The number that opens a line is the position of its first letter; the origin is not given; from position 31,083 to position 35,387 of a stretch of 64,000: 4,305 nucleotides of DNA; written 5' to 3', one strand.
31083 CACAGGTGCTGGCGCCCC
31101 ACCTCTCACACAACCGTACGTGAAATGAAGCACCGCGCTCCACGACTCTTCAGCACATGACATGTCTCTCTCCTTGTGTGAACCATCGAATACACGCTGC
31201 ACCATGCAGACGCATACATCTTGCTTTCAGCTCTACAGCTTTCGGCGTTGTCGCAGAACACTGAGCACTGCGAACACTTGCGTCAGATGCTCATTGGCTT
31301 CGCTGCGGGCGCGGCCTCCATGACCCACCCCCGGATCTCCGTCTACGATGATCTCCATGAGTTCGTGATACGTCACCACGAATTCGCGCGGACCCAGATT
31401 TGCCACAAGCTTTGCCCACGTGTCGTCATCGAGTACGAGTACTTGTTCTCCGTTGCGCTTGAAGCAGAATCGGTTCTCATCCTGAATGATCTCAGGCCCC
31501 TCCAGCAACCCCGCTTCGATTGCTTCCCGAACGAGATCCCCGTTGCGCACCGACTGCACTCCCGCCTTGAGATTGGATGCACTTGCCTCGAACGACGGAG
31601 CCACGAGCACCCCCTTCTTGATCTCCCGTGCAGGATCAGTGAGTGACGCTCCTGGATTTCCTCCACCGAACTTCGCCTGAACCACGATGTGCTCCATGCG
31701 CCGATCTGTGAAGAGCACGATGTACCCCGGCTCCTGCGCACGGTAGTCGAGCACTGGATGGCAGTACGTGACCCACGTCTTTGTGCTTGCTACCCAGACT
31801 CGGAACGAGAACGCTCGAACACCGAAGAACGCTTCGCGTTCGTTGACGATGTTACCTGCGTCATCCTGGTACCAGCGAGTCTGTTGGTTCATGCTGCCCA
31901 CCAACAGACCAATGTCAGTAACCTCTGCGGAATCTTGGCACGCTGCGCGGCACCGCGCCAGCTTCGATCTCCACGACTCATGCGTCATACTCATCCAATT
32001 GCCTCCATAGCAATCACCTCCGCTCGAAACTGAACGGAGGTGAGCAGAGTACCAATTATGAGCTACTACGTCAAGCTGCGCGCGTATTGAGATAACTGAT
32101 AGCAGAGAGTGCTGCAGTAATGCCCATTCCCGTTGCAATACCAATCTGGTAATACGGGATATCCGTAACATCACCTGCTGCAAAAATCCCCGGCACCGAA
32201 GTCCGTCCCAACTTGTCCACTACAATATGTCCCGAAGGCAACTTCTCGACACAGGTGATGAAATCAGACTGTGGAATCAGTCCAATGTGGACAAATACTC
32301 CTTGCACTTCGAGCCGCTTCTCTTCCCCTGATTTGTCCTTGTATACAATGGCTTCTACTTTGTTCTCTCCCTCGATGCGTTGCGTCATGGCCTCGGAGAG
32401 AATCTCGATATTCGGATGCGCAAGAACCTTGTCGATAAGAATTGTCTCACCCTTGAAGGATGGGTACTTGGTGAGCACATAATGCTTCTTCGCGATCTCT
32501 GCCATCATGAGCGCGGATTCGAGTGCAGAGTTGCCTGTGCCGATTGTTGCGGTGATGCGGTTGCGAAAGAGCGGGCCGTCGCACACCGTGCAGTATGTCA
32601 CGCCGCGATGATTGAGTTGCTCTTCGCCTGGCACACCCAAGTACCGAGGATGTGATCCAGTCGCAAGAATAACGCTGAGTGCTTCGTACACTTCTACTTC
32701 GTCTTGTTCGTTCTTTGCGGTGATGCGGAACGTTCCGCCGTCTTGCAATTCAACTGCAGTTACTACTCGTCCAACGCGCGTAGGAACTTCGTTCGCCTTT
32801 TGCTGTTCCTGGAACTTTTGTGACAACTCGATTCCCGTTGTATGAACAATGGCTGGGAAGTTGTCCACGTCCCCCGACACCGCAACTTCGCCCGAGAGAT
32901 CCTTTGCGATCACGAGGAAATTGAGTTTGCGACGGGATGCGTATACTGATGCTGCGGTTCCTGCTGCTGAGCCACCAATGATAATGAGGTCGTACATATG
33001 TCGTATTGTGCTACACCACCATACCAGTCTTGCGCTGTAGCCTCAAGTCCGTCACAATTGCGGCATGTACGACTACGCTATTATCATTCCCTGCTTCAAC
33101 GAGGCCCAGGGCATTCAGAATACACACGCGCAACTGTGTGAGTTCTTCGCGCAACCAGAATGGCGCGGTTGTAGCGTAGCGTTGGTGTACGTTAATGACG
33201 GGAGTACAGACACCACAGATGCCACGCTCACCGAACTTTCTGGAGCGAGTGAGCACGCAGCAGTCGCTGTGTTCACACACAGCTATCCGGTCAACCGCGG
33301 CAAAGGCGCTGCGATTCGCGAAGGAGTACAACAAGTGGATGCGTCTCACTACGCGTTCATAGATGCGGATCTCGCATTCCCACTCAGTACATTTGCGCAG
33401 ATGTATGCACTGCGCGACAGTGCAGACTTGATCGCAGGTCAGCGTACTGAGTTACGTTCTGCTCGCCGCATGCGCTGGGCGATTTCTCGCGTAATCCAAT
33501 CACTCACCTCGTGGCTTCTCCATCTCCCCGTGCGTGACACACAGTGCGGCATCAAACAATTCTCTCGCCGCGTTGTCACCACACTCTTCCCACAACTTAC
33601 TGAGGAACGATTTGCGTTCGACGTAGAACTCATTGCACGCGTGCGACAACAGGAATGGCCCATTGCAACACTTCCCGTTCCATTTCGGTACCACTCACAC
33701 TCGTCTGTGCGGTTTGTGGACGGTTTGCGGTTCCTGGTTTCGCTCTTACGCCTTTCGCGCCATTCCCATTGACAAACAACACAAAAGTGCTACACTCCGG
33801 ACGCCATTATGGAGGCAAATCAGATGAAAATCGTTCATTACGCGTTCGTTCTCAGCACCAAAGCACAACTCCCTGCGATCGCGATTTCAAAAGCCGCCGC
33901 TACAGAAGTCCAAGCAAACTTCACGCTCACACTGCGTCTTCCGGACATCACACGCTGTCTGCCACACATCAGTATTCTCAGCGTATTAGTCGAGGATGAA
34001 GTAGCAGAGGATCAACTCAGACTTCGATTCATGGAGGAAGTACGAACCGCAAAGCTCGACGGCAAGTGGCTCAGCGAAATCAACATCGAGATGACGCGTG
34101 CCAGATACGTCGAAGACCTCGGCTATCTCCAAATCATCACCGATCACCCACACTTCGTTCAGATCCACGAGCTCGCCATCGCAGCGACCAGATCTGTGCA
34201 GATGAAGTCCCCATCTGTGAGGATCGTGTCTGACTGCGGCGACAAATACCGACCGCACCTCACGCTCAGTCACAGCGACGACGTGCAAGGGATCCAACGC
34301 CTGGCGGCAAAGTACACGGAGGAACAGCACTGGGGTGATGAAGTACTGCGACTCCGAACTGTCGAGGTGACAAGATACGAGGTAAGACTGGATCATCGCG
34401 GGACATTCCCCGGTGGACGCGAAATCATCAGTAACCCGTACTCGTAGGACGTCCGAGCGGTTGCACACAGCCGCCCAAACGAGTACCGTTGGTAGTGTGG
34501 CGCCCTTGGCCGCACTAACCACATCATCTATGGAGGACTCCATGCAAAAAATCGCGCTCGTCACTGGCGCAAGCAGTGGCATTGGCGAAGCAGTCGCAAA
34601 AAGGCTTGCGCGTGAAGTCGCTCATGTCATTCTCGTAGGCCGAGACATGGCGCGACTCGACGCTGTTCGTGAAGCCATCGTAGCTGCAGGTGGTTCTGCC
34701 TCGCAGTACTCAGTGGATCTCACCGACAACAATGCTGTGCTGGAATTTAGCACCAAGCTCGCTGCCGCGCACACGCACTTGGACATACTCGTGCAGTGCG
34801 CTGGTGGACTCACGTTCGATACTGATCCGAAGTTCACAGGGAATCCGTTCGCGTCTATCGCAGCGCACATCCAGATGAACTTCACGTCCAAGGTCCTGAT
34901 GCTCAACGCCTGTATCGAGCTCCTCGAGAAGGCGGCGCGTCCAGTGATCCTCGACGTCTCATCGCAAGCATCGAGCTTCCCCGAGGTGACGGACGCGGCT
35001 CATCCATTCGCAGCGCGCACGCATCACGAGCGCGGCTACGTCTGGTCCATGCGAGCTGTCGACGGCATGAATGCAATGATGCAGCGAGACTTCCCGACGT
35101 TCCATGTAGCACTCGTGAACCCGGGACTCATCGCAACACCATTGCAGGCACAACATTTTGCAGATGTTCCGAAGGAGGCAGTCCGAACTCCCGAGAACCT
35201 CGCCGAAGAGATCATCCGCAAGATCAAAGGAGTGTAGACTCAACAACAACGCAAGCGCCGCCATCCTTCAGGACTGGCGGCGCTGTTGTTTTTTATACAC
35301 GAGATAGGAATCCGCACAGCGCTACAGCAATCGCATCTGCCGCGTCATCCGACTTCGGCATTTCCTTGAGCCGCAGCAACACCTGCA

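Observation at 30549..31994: GC-elevated two-gene insertion of unknown function inside the trxB/transketolase/fba operon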

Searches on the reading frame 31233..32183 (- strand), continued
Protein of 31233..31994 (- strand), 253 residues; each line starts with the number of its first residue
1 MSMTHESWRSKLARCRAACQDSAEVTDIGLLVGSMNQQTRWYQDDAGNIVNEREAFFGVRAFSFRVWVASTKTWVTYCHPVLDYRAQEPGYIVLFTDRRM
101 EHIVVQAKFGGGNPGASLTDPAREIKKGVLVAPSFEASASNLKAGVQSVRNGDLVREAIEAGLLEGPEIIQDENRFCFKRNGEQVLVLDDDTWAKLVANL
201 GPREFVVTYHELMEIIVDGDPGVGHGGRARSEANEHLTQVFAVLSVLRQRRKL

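Call 54: fold_search(model_id=the predicted structure, library=pdb)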
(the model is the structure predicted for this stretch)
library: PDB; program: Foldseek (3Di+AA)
matches with E <= 10: 593; with E <= 0.001: 75
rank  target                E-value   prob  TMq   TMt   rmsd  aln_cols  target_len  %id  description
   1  4j7h_B                3.3e-08  1.00  0.51  0.31  11.9       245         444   16  Crystal structure of EvaA, a 2,3-dehydratase in complex with dTDP-benzene and dTDP-rhamnose (released 2013-05-22)
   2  4j7g_A                3.3e-08  1.00  0.49  0.29  12.1       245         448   17  Crystal structure of EvaA, a 2,3-dehydratase in complex with dTDP-fucose and dTDP-rhamnose (released 2013-05-22)
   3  4j7g_B                5.0e-08  1.00  0.50  0.30  12.0       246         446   17  Crystal structure of EvaA, a 2,3-dehydratase in complex with dTDP-fucose and dTDP-rhamnose (released 2013-05-22)
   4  4j7h_A                5.6e-08  1.00  0.58  0.34   3.2       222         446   18  Crystal structure of EvaA, a 2,3-dehydratase in complex with dTDP-benzene and dTDP-rhamnose (released 2013-05-22)
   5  3o52_E                3.0e-06  1.00  0.40  0.54   8.2       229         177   11  Structure of the E.coli GDP-mannose hydrolase (yffh) in complex with tartrate (released 2011-05-11)
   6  3o52_D                3.6e-06  1.00  0.37  0.48   8.8       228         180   10  Structure of the E.coli GDP-mannose hydrolase (yffh) in complex with tartrate (released 2011-05-11)
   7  3o6z_B                7.9e-06  1.00  0.41  0.53   7.9       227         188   12  Structure of the D152A E.coli GDP-mannose hydrolase (yffh) in complex with Mg++ (released 2011-05-11)
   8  3o61_A                1.1e-05  1.00  0.44  0.57   9.7       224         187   14  Structure of the E100A E.coli GDP-mannose hydrolase (yffh) in complex with GDP-mannose and Mg++ (released 2011-05-11)
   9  3o69_B                1.1e-05  1.00  0.40  0.51   9.2       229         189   11  Structure of the E100A E.coli GDP-mannose hydrolase (yffh) in complex with Mg++ (released 2011-05-11)
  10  3o6z_A                1.2e-05  1.00  0.41  0.54   7.8       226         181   10  Structure of the D152A E.coli GDP-mannose hydrolase (yffh) in complex with Mg++ (released 2011-05-11)
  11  3o61_D                1.2e-05  1.00  0.40  0.50   9.9       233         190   12  Structure of the E100A E.coli GDP-mannose hydrolase (yffh) in complex with GDP-mannose and Mg++ (released 2011-05-11)
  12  3o52_C                1.3e-05  1.00  0.42  0.56   8.9       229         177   12  Structure of the E.coli GDP-mannose hydrolase (yffh) in complex with tartrate (released 2011-05-11)
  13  9b1z_B                1.3e-05  1.00  0.40  0.48   7.1       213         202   14  Crystal structure of ADP-ribose diphosphatase from Klebsiella pneumoniae (Apo) (released 2024-03-27)
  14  3o61_B                1.5e-05  1.00  0.41  0.53   8.0       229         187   11  Structure of the E100A E.coli GDP-mannose hydrolase (yffh) in complex with GDP-mannose and Mg++ (released 2011-05-11)
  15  9drd_E                1.6e-05  1.00  0.41  0.51  11.1       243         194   14  Crystal structure of ADP-ribose diphosphatase from Klebsiella pneumoniae (Apo, monoclinic P form 2) (released 2024-10-02)
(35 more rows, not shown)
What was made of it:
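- On NDP-hexose 2,3-dehydratase family (PF03559 / EvaA-like): The top Foldseek PDB hits are EvaA 4j7h/4j7g (E = 3e-8), followed by GDP-mannose hydrolase and ADP-ribose pyrophosphatase (call 54).
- Closest known: EvaA and other NDP-hexose 2,3-dehydratases. Same: A shares the Nudix-like fold; EvaA is its best PDB match (call 54).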

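Call 58: find_related_loci(query=A5, collection=metagenome_contigs, flank=6000)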
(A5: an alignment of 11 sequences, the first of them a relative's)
Query A5 (208 aa) in metagenome_contigs; peptide patterns used: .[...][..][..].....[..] (x = any residue, [..] = any of these).
600 stretches matched a pattern (row limit reached: there are more); 580 encode a relative of the query (tblastn E <= 1e-3); the best 80 are kept; 80 distinct loci.
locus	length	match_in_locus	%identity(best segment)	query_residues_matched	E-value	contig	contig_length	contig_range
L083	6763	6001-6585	60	4-204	2e-79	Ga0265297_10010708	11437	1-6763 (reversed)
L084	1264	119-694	55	4-201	1e-77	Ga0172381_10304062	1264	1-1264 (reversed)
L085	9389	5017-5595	53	1-201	3e-65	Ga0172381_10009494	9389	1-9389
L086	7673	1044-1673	42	1-203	8e-44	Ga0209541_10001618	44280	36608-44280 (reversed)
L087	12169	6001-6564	36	6-189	3e-30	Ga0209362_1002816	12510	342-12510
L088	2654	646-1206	32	1-188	7e-30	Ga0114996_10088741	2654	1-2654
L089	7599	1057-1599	35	7-188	7e-30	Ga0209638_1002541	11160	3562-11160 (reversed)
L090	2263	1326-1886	32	1-188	8e-30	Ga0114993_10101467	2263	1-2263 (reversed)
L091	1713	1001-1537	30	7-186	2e-28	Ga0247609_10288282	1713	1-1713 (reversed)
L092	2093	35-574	32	7-185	5e-28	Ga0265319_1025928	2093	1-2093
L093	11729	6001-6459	38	7-155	8e-28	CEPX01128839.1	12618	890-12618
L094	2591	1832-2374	31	7-188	1e-27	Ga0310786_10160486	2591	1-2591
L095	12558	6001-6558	35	2-188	1e-27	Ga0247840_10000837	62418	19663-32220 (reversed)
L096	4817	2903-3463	34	1-188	1e-27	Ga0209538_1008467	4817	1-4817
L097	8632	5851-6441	32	6-197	4e-27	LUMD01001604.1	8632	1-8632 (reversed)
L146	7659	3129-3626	35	6-165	2e-24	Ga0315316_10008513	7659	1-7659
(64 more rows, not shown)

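Call 63: search_protein_families(library=pfam, proteins=[L083:4767-5777:-, L083:3278-4162:-, L083:5995-6612:+, L146:2994-3743:+], max_evalue=0.00001)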
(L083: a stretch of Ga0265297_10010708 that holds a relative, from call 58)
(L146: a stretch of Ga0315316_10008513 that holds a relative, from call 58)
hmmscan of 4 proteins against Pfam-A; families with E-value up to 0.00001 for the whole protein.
L083:4767-5777:- (336 aa): 6 families
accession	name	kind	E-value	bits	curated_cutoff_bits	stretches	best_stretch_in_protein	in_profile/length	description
PF16363.11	GDP_Man_Dehyd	-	2.9e-79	267.3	27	1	4-306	1-332/332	GDP-mannose 4,6 dehydratase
PF01370.27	Epimerase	-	1.3e-63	215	20.9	1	4-242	2-240/240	NAD dependent epimerase/dehydratase family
PF07993.18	NAD_binding_4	-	2.2e-20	73.4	20.1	1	5-182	1-209/258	Male sterility protein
PF01073.25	3Beta_HSD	-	6.1e-18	65.3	22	1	4-220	1-219/280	3-beta hydroxysteroid dehydrogenase/isomerase family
PF04321.23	RmlD_sub_bind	-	1.1e-15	58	27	1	1-164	1-139/287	RmlD substrate binding domain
PF02719.21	Polysacc_synt_2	-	1.2e-14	54.6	20.2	1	3-125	1-131/293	Polysaccharide biosynthesis protein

L083:3278-4162:- (294 aa): 5 families
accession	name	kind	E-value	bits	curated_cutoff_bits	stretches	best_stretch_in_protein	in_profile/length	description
PF04321.23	RmlD_sub_bind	-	2.4e-51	175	27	1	3-289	2-281/287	RmlD substrate binding domain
PF01370.27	Epimerase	-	3e-19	69.8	20.9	1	7-208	4-227/240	NAD dependent epimerase/dehydratase family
PF01073.25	3Beta_HSD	-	1.2e-12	48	22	1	34-144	50-159/280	3-beta hydroxysteroid dehydrogenase/isomerase family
PF16363.11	GDP_Man_Dehyd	-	1.7e-10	41.3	27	1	36-288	59-331/332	GDP-mannose 4,6 dehydratase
PF07993.18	NAD_binding_4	-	6.2e-10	39.1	20.1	1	53-155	88-205/258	Male sterility protein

L083:5995-6612:+ (205 aa): 1 family
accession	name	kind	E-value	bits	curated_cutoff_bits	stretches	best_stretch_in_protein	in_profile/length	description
PF03559.20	Hexose_dehydrat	-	1.9e-34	119.3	25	1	4-181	5-186/203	NDP-hexose 2,3-dehydratase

L146:2994-3743:+ (249 aa): 1 family
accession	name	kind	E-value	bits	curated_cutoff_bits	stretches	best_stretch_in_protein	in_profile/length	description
PF03559.20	Hexose_dehydrat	-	3.8e-65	219.5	25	1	43-249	3-203/203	NDP-hexose 2,3-dehydratase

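Call 68: find_encoding_contigs(protein=P0005, flank=3000, max_places=3)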
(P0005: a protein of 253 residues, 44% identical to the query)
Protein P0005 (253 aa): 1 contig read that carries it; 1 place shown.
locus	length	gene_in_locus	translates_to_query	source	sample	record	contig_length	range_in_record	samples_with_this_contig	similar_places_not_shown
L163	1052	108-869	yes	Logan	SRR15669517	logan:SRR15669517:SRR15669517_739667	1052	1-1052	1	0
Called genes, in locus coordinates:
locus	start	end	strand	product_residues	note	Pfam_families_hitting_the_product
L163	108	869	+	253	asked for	-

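Call 69: find_encoding_contigs(protein=P0006, flank=3000, max_places=3)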
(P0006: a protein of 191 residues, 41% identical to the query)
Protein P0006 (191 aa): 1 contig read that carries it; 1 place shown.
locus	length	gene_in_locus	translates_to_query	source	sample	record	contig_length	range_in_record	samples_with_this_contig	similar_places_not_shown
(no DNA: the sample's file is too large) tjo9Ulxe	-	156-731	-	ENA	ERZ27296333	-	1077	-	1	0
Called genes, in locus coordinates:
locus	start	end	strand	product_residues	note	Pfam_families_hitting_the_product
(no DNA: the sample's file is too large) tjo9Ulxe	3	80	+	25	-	?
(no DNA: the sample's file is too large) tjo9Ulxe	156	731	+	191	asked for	-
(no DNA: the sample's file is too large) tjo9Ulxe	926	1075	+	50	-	?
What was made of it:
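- Tried and rejected: No DNA was available for the P0006 contig (call 69).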

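Call 76: find_related_loci(query=A2, collection=viral_contigs, flank=5000)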
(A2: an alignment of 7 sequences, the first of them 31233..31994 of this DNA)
Query A2 (253 aa) in viral_contigs; peptide patterns used: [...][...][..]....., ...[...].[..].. (x = any residue, [..] = any of these).
49 stretches matched a pattern, but none encodes a relative of the query by tblastn (E <= 1e-3).

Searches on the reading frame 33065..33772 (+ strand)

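Call 55: search_protein_families(library=pfam, proteins=[window:33065-33772:+], max_evalue=0.01)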
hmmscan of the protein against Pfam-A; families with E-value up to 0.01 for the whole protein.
window:33065-33772:+ (235 aa): 3 families
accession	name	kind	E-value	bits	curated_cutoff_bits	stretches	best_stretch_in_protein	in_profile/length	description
PF00535.33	Glycos_transf_2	-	5.9e-14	52.8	23.3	1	6-140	2-128/168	Glycosyl transferase family 2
PF13641.12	Glyco_tranf_2_3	-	5.3e-08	33.6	27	1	4-212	3-213/230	Glycosyltransferase like family 2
PF10111.15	Glyco_tranf_2_2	-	0.0037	17.2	27.3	0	6-120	2-109/276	Glycosyltransferase like family 2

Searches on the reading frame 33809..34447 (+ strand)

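Call 55: search_protein_families(library=pfam, proteins=[window:33809-34447:+], max_evalue=0.01)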
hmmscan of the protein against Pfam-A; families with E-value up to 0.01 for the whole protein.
window:33809-34447:+ (212 aa): 1 family
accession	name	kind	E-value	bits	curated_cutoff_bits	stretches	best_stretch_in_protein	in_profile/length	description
PF13563.12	2_5_RNA_ligase2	-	5.2e-06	27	27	1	43-191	17-149/152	2'-5' RNA ligase superfamily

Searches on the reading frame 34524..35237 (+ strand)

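Call 55: search_protein_families(library=pfam, proteins=[window:34524-35237:+], max_evalue=0.01)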
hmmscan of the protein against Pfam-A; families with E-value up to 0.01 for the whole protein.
window:34524-35237:+ (237 aa): 5 families
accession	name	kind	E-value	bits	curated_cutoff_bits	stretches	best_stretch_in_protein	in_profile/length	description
PF00106.31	adh_short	-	1.6e-27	96.7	26.6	1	9-213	1-192/195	short chain dehydrogenase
PF13561.12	adh_short_C2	-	4.6e-16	59.5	27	1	15-153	1-138/236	Enoyl-(Acyl carrier protein) reductase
PF08659.16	KR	-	9.5e-06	26.1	22.6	1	12-99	4-95/180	KR domain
PF01370.27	Epimerase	-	0.00043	20.2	20.9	1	11-99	1-77/240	NAD dependent epimerase/dehydratase family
PF03435.24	Sacchrp_dh_NADP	-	0.0023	18.7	25.1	1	12-75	2-64/129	Saccharopine dehydrogenase NADP binding domain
